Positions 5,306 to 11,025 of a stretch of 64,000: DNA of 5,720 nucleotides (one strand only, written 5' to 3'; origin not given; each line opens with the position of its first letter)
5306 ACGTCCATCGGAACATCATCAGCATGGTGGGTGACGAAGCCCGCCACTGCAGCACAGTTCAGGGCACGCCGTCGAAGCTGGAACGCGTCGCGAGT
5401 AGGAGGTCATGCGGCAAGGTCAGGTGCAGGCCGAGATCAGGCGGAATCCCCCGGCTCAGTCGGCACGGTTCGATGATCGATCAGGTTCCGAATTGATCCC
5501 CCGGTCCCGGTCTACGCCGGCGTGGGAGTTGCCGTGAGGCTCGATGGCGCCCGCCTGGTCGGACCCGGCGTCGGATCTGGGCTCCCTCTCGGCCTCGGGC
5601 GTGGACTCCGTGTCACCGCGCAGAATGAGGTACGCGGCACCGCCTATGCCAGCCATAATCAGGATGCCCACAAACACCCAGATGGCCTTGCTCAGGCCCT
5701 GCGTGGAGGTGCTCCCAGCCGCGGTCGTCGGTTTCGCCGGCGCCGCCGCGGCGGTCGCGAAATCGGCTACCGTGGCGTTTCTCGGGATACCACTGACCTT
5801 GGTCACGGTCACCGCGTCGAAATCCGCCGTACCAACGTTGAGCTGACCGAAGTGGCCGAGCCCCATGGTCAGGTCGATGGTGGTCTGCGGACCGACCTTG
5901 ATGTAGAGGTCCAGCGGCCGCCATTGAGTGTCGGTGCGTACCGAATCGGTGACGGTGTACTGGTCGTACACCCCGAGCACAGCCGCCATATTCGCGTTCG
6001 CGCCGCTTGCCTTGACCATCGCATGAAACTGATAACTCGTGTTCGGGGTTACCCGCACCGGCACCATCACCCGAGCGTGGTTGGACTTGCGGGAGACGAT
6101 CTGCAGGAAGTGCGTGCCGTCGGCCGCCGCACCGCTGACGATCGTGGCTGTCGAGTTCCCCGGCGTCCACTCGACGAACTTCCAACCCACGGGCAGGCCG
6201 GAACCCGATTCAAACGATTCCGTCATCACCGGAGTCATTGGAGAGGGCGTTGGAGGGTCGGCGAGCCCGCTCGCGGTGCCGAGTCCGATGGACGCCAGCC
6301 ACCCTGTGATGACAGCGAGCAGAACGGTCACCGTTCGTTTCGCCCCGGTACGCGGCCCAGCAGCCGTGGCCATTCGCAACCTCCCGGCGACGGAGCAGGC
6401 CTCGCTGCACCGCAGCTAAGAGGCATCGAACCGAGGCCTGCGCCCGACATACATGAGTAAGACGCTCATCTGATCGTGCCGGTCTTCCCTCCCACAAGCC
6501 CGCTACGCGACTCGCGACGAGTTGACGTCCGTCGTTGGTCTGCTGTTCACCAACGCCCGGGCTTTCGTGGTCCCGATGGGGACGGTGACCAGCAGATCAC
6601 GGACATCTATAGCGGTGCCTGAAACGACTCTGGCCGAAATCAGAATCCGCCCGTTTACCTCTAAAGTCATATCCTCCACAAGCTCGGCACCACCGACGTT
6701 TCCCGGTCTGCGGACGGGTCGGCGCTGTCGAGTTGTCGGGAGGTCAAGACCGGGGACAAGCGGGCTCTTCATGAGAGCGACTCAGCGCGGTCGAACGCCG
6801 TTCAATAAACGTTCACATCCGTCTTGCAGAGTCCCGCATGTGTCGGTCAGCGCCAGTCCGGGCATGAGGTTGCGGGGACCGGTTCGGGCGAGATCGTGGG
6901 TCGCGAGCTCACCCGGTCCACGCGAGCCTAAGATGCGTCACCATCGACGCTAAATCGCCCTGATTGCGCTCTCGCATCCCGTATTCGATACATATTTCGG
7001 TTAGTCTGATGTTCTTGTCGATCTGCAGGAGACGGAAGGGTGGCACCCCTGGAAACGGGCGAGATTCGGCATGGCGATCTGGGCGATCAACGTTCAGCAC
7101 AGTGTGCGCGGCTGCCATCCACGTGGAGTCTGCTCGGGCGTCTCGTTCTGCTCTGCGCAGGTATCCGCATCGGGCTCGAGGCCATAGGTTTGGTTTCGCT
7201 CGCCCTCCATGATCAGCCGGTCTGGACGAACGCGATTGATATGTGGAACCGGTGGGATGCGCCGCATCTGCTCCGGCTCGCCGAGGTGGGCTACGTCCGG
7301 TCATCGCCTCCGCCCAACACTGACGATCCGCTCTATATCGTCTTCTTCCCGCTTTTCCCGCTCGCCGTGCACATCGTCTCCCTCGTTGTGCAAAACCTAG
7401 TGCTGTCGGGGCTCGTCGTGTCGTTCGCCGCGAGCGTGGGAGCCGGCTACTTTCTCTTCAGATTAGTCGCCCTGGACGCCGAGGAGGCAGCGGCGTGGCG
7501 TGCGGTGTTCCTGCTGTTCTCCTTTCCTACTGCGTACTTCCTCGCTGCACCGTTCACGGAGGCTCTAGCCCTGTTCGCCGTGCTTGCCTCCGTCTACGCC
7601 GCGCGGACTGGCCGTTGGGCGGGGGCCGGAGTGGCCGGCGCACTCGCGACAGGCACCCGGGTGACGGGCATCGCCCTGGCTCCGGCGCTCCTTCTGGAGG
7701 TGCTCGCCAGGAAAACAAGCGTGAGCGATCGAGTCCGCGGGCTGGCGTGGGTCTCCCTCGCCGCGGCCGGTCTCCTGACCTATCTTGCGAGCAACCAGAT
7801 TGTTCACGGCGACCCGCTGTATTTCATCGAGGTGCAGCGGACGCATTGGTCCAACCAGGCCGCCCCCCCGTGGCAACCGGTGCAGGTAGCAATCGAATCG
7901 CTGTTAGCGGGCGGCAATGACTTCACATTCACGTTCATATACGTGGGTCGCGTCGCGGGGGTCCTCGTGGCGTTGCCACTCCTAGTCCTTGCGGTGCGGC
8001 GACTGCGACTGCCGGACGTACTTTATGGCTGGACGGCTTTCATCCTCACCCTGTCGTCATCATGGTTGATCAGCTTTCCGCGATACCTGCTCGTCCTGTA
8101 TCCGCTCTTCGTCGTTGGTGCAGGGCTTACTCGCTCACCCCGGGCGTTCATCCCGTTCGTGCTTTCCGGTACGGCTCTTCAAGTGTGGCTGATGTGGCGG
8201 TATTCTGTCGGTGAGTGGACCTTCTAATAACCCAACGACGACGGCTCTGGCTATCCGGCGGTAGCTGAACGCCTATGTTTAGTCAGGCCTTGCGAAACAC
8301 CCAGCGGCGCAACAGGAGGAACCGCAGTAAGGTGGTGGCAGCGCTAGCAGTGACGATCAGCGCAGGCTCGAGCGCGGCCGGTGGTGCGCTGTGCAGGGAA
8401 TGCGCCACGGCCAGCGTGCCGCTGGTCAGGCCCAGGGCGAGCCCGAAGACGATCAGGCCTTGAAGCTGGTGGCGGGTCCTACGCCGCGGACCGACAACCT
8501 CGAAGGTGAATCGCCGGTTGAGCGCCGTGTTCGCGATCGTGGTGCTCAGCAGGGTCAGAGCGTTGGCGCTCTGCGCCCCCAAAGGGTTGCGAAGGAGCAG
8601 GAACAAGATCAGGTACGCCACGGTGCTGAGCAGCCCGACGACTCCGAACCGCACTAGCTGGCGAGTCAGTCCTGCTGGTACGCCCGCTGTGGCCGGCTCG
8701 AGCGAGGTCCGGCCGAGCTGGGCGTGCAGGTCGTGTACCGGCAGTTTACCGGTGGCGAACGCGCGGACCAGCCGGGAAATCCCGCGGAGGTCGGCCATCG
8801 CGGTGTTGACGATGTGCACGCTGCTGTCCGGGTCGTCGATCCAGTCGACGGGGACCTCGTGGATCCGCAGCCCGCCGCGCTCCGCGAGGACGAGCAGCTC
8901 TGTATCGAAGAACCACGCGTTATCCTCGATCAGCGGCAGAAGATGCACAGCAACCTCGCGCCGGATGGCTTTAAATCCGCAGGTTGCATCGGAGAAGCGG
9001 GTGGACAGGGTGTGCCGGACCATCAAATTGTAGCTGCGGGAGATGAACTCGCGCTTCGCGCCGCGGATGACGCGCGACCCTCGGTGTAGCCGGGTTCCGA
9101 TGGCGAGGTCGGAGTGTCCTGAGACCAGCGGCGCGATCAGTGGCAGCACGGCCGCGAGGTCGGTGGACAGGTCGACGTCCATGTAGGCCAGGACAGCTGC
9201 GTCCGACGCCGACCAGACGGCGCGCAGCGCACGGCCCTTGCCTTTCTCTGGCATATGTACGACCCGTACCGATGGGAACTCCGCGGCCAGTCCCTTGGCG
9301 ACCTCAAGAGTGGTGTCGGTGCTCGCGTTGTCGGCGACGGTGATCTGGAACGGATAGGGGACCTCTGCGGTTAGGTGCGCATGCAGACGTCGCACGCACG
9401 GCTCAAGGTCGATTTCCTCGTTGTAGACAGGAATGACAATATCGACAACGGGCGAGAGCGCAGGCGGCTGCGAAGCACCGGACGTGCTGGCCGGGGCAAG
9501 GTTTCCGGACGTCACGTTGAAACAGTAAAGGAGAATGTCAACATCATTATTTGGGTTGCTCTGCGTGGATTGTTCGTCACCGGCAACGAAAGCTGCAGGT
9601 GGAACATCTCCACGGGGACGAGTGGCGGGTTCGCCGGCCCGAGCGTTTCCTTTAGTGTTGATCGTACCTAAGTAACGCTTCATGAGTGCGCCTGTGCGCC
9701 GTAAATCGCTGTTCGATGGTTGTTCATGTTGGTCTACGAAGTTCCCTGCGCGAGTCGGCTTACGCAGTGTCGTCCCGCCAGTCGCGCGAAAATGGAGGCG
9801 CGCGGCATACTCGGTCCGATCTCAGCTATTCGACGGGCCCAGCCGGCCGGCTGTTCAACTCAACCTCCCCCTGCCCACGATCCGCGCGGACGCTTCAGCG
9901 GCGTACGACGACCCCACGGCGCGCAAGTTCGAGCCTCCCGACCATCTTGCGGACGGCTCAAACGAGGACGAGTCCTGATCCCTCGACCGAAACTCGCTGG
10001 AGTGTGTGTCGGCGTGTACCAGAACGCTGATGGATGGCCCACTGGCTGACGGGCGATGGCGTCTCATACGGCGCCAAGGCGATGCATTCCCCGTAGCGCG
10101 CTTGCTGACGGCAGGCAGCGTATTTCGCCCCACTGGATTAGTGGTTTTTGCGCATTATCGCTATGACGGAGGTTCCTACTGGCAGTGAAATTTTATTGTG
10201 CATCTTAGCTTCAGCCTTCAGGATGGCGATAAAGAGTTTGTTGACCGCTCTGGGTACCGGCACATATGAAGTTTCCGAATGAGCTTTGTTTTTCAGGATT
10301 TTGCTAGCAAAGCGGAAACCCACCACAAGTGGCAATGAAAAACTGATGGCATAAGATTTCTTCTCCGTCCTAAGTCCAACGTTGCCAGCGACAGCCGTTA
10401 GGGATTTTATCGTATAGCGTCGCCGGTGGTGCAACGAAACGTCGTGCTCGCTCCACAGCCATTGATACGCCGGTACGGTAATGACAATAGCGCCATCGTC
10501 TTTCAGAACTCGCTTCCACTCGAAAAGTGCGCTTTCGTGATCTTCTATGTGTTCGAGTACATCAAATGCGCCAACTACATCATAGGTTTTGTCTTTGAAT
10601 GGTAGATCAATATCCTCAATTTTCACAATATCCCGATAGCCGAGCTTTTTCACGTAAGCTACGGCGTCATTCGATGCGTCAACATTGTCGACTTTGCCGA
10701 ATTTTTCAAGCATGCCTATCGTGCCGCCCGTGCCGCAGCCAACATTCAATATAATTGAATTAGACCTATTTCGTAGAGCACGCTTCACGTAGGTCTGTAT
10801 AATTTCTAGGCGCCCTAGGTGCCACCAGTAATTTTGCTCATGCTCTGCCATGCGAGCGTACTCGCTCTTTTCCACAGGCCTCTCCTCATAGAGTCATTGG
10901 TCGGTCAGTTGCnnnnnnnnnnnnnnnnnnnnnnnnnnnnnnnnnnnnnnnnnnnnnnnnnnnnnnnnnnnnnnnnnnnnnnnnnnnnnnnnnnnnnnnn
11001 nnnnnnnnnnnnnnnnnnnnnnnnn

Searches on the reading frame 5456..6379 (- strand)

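Call 79: search_protein_families(library=pfam, proteins=[window:5456-6379:-], max_evalue=0.0001)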
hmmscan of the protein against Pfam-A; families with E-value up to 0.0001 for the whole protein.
window:5456-6379:- (307 aa): 1 family
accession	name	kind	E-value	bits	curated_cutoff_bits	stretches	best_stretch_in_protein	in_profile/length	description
PF02018.23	CBM_4_9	-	7.5e-05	23.6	25.9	0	70-156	16-112/136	Carbohydrate binding domain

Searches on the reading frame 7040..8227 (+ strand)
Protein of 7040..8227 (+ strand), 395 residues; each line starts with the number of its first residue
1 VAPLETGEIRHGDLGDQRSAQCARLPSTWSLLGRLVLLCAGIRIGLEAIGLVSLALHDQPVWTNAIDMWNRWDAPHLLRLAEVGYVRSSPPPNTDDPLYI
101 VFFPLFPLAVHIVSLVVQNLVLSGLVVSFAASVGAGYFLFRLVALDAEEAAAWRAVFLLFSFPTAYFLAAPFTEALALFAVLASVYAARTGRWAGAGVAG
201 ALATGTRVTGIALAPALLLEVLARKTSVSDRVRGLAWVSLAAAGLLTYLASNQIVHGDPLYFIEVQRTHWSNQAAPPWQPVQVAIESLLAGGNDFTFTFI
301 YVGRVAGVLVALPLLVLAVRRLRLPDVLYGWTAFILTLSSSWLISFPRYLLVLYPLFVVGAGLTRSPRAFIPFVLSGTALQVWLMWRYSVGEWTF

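Call 9: search_protein_families(library=pfam, proteins=[window:7040-8227:+], max_evalue=0.01)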
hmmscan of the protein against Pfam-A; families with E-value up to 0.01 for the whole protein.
window:7040-8227:+ (395 aa): 2 families
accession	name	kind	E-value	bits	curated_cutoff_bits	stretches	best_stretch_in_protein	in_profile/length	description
PF04188.19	Mannosyl_trans2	-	8.2e-06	25.9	22.4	1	64-218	53-210/443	Mannosyltransferase (PIG-V)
PF13231.12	PMT_2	-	0.0076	16.9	26.1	1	104-231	4-141/160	Dolichyl-phosphate-mannose-protein mannosyltransferase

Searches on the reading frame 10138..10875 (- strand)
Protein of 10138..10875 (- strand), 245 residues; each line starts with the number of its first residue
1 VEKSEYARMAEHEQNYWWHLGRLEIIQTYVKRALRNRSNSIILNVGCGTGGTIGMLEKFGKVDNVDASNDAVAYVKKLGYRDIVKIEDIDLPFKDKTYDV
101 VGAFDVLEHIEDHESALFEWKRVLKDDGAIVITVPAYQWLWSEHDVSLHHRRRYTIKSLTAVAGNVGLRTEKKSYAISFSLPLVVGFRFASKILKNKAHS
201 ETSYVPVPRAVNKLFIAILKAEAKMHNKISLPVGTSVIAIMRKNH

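Call 9: search_protein_families(library=pfam, proteins=[window:10138-10875:-], max_evalue=0.01)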
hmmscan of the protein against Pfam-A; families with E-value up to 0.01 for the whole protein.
window:10138-10875:- (245 aa): 7 families
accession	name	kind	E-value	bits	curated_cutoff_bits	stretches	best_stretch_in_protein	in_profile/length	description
PF08241.18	Methyltransf_11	-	1e-17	65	21.2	1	43-132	1-95/95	Methyltransferase domain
PF13489.12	Methyltransf_23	-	2.2e-14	53.9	27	1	26-169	9-160/164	Methyltransferase domain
PF13649.12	Methyltransf_25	-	8.2e-12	46.1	27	1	42-128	1-97/97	Methyltransferase domain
PF08242.18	Methyltransf_12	-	9.3e-11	42.8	30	1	43-129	1-97/98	Methyltransferase domain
PF13847.12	Methyltransf_31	-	1.2e-09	38.5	27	1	37-136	2-113/145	Methyltransferase domain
PF01209.24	Ubie_methyltran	-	1.4e-05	25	20.1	1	25-132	34-151/233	ubiE/COQ5 methyltransferase family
PF05219.18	DREV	-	0.0011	18.6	26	1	38-134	94-188/265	DREV methyltransferase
